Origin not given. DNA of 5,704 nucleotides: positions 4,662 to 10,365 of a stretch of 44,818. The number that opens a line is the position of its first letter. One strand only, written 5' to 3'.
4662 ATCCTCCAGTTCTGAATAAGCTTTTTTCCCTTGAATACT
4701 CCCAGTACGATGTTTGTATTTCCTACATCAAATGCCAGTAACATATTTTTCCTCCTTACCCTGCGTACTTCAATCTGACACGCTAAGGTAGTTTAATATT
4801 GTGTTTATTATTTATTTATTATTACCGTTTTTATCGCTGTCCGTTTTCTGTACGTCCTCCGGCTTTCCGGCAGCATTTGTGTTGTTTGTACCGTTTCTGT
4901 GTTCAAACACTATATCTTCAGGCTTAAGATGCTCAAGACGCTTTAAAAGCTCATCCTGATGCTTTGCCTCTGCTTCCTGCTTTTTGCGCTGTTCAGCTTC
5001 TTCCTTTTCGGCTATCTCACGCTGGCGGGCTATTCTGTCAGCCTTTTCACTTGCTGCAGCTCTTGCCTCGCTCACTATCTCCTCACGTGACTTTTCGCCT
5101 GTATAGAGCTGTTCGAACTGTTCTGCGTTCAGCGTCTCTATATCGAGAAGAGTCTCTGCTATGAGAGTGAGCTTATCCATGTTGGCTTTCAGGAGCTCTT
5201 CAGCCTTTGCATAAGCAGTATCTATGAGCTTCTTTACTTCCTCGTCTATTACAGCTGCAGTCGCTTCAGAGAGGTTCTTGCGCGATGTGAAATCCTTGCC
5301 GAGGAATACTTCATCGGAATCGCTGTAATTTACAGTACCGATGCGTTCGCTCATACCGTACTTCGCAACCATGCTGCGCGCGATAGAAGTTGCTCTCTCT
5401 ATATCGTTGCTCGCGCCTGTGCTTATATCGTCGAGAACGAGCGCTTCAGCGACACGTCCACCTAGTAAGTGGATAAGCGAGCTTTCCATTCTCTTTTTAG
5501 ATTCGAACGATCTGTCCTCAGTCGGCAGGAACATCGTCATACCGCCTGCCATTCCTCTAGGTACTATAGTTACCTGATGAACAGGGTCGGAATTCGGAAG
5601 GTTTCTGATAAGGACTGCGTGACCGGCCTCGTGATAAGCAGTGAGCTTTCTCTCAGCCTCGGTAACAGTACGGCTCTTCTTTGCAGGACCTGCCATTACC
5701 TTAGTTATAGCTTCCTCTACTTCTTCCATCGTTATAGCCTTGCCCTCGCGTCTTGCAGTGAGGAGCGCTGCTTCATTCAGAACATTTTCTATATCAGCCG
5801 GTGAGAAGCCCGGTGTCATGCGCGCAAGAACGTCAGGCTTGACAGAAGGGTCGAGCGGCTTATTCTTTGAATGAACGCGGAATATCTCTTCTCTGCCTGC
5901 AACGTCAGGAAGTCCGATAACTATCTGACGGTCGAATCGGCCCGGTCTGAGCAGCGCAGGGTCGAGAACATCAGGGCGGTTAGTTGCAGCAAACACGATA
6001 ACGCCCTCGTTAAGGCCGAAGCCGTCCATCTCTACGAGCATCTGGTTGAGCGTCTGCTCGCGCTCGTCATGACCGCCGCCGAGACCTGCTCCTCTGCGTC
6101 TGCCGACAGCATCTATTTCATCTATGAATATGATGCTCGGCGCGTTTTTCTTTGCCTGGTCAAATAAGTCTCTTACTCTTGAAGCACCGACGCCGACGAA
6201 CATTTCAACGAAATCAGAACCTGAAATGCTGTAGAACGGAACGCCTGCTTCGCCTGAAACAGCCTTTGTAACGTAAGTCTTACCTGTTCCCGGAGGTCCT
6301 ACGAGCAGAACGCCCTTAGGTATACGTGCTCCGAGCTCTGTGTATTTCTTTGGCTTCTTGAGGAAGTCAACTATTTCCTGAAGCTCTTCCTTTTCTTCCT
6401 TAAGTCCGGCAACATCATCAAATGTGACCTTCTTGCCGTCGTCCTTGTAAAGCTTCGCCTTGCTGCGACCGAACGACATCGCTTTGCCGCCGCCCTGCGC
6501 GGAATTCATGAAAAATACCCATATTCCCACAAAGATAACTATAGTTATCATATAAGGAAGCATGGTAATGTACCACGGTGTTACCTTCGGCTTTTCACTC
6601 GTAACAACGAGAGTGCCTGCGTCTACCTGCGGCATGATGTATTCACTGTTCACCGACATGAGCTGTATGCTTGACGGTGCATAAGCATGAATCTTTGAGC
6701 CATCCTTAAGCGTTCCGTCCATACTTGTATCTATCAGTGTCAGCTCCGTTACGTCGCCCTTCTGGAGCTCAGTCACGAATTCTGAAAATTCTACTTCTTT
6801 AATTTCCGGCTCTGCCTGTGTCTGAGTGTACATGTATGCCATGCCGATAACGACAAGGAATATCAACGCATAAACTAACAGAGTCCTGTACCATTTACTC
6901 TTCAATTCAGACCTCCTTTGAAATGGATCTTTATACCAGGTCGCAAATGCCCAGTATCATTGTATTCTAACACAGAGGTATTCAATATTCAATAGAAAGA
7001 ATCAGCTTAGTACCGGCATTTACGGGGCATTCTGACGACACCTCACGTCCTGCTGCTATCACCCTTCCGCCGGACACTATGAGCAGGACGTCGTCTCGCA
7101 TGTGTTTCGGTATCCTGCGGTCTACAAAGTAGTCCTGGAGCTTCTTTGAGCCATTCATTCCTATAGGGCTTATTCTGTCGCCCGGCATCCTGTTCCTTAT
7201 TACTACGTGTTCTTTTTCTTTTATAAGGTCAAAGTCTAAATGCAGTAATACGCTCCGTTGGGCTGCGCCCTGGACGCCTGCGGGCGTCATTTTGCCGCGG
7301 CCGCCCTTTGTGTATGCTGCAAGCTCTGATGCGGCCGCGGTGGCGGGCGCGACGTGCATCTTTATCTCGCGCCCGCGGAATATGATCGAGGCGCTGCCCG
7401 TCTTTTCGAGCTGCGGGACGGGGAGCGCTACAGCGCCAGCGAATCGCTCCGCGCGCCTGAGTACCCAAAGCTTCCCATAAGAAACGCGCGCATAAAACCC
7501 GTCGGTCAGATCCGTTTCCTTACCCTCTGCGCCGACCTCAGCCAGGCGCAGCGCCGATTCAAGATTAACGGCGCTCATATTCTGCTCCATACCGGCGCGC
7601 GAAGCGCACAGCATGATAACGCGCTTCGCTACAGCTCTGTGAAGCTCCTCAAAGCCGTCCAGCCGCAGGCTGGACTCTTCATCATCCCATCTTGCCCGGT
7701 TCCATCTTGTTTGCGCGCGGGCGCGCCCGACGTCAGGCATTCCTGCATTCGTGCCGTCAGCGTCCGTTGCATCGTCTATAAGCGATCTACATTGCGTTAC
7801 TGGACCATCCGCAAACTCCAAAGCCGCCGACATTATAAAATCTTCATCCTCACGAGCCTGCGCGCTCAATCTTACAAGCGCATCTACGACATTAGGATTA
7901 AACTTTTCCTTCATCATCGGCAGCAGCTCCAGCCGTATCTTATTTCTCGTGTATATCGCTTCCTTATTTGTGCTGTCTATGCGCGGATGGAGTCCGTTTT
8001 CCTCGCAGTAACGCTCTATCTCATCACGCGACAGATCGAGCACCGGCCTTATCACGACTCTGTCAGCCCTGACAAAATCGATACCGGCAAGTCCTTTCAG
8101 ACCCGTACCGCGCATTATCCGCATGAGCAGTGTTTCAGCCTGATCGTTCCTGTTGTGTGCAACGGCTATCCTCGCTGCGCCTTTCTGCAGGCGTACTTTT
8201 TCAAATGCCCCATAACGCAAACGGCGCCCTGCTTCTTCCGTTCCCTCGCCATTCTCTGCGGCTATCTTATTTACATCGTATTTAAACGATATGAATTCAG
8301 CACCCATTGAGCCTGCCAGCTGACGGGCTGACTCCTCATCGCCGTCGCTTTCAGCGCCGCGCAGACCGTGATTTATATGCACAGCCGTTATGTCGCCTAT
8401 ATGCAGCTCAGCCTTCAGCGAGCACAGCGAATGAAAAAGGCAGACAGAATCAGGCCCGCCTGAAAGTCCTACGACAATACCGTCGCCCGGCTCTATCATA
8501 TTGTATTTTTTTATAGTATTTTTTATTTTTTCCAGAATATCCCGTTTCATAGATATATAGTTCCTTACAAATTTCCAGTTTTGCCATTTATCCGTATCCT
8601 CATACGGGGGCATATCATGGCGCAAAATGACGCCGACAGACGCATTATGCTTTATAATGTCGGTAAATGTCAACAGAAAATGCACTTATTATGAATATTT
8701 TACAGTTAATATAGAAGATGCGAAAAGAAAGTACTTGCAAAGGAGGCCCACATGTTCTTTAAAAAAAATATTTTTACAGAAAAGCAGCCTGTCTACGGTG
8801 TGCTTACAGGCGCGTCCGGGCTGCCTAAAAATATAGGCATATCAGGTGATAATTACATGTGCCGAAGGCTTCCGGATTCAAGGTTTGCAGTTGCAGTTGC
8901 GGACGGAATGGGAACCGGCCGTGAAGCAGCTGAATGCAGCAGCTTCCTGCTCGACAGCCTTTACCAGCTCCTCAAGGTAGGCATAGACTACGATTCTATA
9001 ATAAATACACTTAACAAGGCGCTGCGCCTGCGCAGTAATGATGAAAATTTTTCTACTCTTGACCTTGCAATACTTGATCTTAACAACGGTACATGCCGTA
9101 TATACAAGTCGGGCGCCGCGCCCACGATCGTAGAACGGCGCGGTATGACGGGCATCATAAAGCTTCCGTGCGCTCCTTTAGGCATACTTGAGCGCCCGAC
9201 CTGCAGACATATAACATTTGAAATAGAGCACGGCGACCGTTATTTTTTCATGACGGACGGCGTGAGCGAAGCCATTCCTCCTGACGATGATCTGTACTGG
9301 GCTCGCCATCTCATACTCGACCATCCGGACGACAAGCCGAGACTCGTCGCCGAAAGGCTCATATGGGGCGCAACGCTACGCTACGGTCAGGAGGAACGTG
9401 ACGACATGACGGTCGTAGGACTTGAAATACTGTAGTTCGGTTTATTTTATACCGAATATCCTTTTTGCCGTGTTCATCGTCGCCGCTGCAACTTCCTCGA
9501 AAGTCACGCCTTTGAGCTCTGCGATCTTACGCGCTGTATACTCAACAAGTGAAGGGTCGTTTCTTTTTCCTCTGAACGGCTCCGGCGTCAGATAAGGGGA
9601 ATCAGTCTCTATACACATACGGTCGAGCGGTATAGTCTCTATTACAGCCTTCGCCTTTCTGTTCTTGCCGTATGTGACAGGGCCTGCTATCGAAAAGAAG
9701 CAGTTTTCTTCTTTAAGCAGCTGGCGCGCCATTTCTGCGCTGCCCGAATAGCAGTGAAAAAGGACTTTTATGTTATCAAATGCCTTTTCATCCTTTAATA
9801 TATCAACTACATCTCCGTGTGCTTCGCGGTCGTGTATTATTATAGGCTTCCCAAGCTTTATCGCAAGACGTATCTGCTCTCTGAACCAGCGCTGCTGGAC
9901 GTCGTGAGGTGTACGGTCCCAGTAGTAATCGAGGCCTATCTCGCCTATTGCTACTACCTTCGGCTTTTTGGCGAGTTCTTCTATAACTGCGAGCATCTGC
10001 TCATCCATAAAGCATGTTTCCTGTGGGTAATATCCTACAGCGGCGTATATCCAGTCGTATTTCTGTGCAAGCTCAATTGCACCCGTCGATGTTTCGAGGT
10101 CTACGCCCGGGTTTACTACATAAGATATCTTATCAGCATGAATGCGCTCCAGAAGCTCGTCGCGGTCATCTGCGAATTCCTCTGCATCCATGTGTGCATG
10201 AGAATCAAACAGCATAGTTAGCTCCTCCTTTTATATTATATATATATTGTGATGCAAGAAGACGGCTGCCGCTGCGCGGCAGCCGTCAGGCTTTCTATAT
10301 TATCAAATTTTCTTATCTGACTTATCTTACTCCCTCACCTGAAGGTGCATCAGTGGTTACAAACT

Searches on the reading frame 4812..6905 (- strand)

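Call 92: search_protein_families(library=pfam, proteins=[window:4812-6905:-], max_evalue=0.00001)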
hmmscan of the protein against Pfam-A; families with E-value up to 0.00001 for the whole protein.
window:4812-6905:- (697 aa): 5 families
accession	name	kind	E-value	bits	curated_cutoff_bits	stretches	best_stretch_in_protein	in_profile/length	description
PF01434.24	Peptidase_M41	-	3e-68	229.9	29.9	1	413-600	2-191/191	Peptidase family M41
PF00004.35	AAA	-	1.1e-45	155.7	21.2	1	199-331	1-130/131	ATPase family associated with various cellular activities (AAA)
PF06480.20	FtsH_ext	-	1e-12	48.6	25.5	1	9-78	1-75/103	FtsH Extracellular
PF17862.7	AAA_lid_3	-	5.5e-12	45.4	27.2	1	358-398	5-45/45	AAA+ lid domain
PF07728.20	AAA_5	-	3.6e-06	27.5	22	0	198-319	1-136/139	AAA domain (dynein-related subfamily)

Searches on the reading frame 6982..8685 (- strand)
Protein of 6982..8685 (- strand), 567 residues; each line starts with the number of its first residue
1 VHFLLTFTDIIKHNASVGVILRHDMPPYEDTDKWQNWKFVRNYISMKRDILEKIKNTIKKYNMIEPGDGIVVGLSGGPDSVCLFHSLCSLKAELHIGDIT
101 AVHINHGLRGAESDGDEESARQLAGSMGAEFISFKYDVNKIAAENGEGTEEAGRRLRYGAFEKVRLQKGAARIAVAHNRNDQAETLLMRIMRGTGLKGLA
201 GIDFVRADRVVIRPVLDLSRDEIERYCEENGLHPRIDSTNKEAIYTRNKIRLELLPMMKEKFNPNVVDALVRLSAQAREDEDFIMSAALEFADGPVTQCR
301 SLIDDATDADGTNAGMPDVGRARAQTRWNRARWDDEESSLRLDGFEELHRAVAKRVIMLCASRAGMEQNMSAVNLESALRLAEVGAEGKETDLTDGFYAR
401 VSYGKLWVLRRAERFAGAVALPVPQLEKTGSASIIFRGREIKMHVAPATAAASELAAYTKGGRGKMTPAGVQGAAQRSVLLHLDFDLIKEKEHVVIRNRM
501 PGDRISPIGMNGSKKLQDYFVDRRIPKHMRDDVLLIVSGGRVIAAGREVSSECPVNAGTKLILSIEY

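Call 92: search_protein_families(library=pfam, proteins=[window:6982-8685:-], max_evalue=0.00001)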
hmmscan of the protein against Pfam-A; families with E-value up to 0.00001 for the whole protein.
window:6982-8685:- (567 aa): 2 families
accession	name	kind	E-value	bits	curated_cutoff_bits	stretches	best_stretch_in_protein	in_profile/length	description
PF01171.26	ATP_bind_3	-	7.4e-49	166.4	27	1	70-252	2-181/182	PP-loop family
PF11734.13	TilS_C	-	2.9e-10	39.8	22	1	494-546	1-53/74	TilS substrate C-terminal domain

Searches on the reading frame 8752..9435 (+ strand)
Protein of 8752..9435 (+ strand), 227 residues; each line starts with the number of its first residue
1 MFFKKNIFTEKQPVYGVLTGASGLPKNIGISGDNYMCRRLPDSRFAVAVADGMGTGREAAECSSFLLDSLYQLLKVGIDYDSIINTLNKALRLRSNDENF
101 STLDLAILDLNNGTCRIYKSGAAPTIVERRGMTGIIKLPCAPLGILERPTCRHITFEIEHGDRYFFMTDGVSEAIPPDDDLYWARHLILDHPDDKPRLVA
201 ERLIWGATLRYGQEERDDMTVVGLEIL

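Call 92: search_protein_families(library=pfam, proteins=[window:8752-9435:+], max_evalue=0.00001)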
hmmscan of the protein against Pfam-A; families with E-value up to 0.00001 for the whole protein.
window:8752-9435:+ (227 aa): 1 family
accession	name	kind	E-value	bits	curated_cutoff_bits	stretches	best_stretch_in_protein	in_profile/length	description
PF07228.17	SpoIIE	-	1.6e-28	100.4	25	1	41-225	1-190/192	Stage II sporulation protein E (SpoIIE)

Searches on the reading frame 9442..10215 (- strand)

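Call 92: search_protein_families(library=pfam, proteins=[window:9442-10215:-], max_evalue=0.00001)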
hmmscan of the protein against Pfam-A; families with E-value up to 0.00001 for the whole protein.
window:9442-10215:- (257 aa): 1 family
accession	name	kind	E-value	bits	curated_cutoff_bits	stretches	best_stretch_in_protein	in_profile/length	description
PF01026.27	TatD_DNase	-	1.5e-84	283.8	27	1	3-255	1-253/253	TatD related DNase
